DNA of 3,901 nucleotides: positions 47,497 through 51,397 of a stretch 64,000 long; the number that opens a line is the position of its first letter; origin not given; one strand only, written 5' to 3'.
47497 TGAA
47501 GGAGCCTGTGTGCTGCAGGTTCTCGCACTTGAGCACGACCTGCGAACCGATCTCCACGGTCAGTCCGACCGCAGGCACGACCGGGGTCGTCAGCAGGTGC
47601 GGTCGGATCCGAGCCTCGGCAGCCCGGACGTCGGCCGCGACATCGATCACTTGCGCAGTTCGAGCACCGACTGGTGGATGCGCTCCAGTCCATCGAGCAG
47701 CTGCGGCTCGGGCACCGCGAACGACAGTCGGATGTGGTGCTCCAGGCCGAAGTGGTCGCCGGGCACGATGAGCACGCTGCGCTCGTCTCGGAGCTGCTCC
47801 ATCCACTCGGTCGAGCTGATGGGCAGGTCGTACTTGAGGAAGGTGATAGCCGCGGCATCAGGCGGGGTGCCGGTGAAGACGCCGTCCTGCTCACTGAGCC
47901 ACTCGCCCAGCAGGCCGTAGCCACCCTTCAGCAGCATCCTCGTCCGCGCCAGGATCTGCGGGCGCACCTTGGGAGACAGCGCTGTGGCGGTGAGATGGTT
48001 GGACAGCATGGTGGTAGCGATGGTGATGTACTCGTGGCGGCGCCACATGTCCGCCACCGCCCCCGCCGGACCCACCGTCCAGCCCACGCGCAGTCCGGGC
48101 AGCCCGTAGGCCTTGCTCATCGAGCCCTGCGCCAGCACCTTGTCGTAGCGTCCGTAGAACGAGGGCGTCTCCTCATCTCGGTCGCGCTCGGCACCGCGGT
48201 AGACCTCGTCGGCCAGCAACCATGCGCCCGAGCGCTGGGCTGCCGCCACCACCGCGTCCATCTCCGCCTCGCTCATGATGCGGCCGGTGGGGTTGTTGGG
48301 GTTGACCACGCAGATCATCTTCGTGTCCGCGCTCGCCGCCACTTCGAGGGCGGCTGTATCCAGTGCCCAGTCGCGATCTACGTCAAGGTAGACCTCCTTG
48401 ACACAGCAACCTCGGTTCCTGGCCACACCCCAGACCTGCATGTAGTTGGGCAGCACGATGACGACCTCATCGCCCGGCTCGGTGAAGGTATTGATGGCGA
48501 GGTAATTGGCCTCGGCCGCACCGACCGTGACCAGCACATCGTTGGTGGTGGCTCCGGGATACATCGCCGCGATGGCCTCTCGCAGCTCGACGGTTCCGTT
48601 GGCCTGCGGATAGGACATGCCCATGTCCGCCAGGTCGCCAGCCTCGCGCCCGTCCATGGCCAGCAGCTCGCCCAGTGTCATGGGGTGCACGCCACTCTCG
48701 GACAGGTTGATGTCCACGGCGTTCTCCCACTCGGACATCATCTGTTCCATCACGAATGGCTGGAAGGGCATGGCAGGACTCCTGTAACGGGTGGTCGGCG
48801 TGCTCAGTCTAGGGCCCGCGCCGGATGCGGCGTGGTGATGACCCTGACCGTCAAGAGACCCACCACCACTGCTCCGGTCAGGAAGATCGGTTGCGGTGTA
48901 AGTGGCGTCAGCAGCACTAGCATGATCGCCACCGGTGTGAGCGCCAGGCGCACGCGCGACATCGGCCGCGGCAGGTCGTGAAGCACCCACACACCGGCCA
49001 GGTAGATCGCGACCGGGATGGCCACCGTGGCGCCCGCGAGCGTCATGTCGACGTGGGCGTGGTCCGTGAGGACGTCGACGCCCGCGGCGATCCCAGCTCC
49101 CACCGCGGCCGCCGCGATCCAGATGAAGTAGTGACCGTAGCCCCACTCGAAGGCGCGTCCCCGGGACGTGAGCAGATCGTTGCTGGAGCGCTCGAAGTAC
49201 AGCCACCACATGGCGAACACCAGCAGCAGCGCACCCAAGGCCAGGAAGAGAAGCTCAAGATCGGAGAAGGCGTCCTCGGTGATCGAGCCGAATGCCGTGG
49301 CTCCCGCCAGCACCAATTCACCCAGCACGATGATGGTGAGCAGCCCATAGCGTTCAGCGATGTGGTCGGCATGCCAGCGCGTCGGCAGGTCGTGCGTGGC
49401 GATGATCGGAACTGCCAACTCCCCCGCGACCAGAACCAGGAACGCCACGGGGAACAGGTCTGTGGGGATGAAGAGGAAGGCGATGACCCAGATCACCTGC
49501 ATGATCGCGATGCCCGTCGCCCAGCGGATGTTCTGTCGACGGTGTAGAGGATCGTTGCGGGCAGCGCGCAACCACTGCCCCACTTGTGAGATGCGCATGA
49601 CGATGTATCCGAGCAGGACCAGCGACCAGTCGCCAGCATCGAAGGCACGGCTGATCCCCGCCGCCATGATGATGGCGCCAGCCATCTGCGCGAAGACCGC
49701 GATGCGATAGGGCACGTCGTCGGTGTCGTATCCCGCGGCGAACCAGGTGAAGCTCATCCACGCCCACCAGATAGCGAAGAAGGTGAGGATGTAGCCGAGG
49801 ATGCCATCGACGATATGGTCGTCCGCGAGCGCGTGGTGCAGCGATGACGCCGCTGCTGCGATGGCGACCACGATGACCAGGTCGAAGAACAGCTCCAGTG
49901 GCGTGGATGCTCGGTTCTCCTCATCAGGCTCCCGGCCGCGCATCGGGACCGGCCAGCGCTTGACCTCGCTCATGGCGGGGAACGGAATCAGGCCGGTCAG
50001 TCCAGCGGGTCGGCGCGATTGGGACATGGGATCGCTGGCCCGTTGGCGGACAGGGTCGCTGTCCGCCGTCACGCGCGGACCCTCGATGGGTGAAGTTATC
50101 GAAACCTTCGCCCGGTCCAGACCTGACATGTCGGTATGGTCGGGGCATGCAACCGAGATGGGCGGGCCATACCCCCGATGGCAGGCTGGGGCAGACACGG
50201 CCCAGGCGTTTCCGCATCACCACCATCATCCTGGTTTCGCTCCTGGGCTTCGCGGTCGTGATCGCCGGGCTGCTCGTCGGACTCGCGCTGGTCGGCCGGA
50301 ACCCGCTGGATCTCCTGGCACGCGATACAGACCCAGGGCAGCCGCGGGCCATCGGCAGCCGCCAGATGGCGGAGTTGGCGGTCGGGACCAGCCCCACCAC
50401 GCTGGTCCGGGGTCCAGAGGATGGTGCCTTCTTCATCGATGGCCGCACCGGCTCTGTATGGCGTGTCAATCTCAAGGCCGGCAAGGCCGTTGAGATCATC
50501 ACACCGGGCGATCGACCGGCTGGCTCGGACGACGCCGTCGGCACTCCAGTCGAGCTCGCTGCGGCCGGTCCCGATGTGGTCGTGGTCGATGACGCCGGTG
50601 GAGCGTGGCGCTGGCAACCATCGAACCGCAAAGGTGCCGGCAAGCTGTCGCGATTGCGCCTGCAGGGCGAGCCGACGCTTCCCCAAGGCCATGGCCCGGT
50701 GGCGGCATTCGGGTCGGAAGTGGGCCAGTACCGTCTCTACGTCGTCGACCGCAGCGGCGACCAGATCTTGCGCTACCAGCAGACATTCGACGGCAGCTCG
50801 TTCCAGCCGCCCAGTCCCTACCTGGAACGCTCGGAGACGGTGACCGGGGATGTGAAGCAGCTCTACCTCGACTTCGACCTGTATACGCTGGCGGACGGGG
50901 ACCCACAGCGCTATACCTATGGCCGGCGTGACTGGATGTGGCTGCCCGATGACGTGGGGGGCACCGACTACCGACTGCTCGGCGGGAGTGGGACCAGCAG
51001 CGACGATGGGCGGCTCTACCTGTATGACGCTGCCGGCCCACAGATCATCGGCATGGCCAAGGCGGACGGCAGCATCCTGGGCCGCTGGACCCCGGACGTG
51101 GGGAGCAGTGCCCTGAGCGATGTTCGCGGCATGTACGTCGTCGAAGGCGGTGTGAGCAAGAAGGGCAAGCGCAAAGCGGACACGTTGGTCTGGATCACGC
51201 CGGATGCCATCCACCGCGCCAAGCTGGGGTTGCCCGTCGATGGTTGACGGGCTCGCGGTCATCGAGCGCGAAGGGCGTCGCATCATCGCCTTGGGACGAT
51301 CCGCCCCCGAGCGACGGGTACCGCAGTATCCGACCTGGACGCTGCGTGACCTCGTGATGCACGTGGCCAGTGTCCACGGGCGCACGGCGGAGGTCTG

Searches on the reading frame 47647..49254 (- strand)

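Call 96: search_protein_families(library=pfam, proteins=[window:47647-49254:-], max_evalue=0.00001)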
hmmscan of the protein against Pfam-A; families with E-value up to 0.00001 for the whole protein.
window:47647-49254:- (535 aa): 2 families
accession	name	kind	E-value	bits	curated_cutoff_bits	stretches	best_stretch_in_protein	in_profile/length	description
PF00155.27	Aminotran_1_2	-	5.7e-44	151.2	19.7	1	213-526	36-361/361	Aminotransferase class I and II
PF00266.25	Aminotran_5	-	3.9e-08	33.1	21.5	1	223-351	47-177/371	Aminotransferase class-V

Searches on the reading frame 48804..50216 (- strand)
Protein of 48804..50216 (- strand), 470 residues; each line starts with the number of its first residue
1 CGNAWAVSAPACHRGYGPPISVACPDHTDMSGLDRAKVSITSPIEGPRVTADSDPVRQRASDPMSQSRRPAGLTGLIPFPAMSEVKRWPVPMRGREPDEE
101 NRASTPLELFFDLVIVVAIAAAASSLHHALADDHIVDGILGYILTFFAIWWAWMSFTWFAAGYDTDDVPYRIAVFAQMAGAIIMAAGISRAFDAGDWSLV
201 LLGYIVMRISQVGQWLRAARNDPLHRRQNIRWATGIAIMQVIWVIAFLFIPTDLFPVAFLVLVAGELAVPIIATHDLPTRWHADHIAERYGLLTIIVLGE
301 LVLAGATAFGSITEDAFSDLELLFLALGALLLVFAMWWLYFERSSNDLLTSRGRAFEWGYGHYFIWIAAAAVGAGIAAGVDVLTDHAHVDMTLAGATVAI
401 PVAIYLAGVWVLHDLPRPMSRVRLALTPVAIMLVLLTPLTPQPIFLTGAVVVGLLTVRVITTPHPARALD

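Call 96: search_protein_families(library=pfam, proteins=[window:48804-50216:-], max_evalue=0.00001)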
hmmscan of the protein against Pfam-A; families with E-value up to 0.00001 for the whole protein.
window:48804-50216:- (470 aa): 1 family
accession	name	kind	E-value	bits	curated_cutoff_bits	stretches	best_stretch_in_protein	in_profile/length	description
PF06772.16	LtrA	-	4.5e-89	299.6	31.9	1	104-455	2-353/356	Bacterial low temperature requirement A protein (LtrA)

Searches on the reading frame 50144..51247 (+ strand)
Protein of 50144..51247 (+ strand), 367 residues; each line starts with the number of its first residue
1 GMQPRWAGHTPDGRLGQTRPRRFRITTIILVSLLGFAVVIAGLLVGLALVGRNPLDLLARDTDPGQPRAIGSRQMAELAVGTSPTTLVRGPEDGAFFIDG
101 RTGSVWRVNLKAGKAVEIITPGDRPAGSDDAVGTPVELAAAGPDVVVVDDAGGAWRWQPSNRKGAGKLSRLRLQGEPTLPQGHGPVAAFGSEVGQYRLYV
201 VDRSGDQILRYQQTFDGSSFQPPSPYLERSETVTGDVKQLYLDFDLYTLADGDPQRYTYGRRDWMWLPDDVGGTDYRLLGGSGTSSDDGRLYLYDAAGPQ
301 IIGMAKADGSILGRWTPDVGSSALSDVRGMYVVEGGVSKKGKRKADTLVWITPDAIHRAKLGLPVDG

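Call 61: search_protein_families(library=pfam, proteins=[window:50144-51247:+], max_evalue=0.01)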
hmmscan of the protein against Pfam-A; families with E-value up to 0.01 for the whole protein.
window:50144-51247:+ (367 aa): 1 family
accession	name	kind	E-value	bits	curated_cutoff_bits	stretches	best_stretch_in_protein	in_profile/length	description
PF11772.13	EpuA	-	0.0072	16.4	27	0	28-62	1-36/46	DNA-directed RNA polymerase subunit beta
